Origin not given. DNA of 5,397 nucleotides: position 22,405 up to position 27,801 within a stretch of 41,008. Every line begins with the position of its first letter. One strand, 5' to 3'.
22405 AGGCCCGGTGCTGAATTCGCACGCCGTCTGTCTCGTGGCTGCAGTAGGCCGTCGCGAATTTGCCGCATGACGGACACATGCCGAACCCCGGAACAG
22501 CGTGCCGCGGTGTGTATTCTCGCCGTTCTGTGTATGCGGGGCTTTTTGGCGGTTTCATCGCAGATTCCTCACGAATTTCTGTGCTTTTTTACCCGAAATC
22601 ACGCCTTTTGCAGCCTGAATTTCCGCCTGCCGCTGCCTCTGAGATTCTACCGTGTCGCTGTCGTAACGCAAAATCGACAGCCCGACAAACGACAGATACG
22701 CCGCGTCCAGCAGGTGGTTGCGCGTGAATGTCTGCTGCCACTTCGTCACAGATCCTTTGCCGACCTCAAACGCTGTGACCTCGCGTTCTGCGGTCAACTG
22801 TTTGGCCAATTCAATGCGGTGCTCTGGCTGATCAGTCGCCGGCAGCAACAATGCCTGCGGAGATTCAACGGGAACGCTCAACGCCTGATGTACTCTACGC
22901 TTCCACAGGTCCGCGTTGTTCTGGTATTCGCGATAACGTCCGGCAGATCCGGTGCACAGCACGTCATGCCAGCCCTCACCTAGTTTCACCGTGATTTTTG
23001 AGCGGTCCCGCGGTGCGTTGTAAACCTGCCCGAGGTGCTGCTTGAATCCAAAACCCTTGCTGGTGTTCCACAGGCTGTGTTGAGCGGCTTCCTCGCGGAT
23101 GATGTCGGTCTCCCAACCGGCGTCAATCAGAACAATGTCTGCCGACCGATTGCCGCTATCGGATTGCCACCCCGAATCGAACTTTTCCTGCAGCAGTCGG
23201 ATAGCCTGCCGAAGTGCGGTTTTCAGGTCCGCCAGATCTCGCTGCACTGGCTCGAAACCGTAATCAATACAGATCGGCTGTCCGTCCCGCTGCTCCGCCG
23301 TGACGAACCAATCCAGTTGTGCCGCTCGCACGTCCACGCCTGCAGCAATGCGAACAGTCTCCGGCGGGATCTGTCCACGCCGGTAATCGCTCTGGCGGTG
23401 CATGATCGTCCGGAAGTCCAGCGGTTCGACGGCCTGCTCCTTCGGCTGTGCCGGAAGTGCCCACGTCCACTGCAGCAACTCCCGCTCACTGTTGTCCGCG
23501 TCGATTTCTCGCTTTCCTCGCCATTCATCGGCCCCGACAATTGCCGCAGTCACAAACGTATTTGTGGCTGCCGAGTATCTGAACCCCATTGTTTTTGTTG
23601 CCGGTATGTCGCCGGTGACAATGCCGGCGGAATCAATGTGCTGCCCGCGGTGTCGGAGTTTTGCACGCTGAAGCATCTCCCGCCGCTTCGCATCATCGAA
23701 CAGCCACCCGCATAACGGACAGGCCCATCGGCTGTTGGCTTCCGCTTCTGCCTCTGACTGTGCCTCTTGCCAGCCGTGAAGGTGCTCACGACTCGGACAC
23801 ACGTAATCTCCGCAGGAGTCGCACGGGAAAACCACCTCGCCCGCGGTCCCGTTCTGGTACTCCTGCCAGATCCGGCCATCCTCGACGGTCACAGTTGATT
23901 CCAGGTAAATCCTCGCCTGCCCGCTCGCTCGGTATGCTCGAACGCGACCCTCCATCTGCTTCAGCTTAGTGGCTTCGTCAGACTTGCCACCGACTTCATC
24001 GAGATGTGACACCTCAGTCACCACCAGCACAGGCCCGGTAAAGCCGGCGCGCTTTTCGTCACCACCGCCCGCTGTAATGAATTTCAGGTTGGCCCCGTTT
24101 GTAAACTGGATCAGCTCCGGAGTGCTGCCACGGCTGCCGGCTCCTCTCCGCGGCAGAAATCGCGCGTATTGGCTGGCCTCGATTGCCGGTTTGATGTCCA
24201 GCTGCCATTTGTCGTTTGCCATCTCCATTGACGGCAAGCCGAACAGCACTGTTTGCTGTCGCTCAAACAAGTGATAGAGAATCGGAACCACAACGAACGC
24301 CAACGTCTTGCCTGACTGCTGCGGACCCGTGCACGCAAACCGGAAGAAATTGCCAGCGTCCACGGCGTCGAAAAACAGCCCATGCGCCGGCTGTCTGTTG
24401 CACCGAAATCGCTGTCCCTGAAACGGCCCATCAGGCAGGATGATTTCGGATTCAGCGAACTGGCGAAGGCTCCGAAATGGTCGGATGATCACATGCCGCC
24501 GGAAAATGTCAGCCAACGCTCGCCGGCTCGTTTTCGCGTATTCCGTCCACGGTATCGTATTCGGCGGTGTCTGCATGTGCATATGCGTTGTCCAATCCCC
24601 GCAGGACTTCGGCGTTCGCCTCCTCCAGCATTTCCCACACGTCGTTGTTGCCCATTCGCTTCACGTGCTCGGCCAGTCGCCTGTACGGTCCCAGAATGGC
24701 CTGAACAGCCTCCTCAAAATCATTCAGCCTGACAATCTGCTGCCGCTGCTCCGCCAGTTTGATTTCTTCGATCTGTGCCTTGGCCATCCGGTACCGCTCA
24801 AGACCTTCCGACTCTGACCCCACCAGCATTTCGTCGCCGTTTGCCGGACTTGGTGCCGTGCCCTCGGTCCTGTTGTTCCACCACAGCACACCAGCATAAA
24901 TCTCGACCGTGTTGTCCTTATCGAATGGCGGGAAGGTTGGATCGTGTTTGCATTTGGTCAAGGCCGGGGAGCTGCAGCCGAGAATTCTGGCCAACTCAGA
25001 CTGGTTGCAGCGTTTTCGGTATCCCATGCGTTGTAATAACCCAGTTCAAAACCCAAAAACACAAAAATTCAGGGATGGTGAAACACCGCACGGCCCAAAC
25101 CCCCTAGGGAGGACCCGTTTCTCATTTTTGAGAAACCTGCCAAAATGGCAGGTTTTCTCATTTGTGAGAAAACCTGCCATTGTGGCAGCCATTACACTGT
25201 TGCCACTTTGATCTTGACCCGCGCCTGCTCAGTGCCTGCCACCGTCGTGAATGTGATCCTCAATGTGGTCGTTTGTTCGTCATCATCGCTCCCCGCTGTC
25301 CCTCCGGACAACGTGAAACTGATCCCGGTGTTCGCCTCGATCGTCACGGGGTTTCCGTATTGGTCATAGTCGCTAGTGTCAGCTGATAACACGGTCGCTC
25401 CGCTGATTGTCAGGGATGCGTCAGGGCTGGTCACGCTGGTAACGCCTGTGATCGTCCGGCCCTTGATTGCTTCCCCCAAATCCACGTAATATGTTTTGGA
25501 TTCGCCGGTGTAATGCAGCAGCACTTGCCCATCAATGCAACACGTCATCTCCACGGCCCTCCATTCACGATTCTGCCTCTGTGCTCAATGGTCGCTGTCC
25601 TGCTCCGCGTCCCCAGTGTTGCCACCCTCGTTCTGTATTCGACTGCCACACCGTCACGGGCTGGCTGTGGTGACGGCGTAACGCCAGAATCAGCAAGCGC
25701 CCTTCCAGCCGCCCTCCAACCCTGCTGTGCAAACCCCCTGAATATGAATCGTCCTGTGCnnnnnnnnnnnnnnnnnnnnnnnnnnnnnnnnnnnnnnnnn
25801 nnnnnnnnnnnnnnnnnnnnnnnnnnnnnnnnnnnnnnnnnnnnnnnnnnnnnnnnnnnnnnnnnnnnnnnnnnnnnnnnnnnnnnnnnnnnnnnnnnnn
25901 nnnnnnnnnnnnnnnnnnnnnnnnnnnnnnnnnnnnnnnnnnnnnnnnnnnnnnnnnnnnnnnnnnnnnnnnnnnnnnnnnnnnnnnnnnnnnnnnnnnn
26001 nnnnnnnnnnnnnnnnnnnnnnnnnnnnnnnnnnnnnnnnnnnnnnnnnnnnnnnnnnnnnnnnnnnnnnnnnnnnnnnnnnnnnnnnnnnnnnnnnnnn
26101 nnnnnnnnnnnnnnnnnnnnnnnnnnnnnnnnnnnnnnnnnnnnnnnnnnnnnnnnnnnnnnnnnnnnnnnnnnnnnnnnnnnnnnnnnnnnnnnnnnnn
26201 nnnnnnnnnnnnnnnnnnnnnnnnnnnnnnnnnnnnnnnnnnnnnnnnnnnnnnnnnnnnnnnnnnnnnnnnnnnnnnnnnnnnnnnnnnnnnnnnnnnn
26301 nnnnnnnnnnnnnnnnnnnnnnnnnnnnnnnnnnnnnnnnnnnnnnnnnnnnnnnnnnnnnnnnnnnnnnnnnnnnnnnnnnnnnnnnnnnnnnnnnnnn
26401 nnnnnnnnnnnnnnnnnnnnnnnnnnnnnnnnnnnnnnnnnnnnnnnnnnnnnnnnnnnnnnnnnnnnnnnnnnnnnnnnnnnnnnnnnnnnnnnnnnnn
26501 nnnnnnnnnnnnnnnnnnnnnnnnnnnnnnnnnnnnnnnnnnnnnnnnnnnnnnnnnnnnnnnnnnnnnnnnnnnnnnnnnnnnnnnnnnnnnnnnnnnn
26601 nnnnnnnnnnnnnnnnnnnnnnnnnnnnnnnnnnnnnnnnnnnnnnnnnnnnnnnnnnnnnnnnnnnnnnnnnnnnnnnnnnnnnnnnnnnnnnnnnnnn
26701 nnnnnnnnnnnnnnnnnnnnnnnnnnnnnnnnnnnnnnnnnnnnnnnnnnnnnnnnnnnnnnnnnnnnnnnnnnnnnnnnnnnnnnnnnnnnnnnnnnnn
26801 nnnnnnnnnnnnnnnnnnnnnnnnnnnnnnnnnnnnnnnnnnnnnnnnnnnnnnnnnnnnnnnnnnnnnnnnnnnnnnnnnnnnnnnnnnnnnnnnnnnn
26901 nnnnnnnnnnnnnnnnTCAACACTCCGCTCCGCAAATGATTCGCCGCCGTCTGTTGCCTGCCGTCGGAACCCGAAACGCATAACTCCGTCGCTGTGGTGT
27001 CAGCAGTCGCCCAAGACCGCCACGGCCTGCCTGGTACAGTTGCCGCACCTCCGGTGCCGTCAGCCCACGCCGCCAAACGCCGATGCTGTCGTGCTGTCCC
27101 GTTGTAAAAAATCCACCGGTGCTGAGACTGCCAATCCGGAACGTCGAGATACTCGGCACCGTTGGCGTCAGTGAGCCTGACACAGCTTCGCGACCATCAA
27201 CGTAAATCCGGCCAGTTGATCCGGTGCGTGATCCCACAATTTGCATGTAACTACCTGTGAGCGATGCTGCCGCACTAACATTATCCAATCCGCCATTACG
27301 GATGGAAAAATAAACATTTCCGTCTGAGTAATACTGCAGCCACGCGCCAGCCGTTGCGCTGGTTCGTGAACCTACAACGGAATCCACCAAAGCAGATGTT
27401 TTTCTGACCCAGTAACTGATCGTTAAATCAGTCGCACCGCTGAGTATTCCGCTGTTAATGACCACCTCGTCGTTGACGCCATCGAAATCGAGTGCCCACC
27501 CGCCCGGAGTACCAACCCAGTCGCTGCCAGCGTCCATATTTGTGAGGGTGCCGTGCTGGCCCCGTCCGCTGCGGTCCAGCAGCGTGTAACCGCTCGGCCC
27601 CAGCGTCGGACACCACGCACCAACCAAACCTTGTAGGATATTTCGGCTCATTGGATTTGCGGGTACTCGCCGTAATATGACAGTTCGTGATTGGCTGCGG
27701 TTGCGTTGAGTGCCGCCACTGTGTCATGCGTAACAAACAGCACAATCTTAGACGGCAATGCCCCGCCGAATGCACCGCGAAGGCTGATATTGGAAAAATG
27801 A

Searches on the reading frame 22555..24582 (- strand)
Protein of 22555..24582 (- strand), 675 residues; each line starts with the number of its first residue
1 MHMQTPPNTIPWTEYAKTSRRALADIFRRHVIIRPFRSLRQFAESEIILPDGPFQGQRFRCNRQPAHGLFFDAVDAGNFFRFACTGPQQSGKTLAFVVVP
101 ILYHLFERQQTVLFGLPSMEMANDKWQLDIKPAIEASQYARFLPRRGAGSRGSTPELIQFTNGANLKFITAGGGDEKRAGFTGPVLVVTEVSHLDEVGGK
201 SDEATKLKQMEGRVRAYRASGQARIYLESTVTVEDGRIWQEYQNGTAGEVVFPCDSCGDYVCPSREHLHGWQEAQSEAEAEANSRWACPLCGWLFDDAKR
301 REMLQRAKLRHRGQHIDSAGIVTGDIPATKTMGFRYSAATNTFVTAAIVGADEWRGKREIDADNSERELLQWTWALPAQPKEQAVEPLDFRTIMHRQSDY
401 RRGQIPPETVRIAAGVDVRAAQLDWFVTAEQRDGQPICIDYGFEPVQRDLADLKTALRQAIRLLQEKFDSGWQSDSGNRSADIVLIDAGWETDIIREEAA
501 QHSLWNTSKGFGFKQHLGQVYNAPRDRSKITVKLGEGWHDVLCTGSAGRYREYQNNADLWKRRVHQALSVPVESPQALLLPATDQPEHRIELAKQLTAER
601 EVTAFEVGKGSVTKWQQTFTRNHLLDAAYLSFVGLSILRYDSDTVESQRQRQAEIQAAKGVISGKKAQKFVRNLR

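Call 30: search_protein_families(library=phrogs, proteins=[window:22555-24582:-], max_evalue=0.00001)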
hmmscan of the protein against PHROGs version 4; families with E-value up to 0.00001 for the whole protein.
window:22555-24582:- (675 aa): 1 family
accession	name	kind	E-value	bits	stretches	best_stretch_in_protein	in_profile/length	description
phrog_15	-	head and packaging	2.5e-32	113.2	1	81-653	401-940/1330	terminase large subunit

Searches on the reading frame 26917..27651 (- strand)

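Call 89: search_protein_families(library=phrogs, proteins=[window:26917-27651:-], max_evalue=0.0001)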
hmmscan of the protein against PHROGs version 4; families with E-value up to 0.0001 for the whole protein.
window:26917-27651:- (244 aa): 1 family
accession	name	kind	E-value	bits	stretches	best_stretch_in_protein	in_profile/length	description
phrog_8510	-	head and packaging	4.6e-11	42.2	1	21-210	704-901/1348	virion structural protein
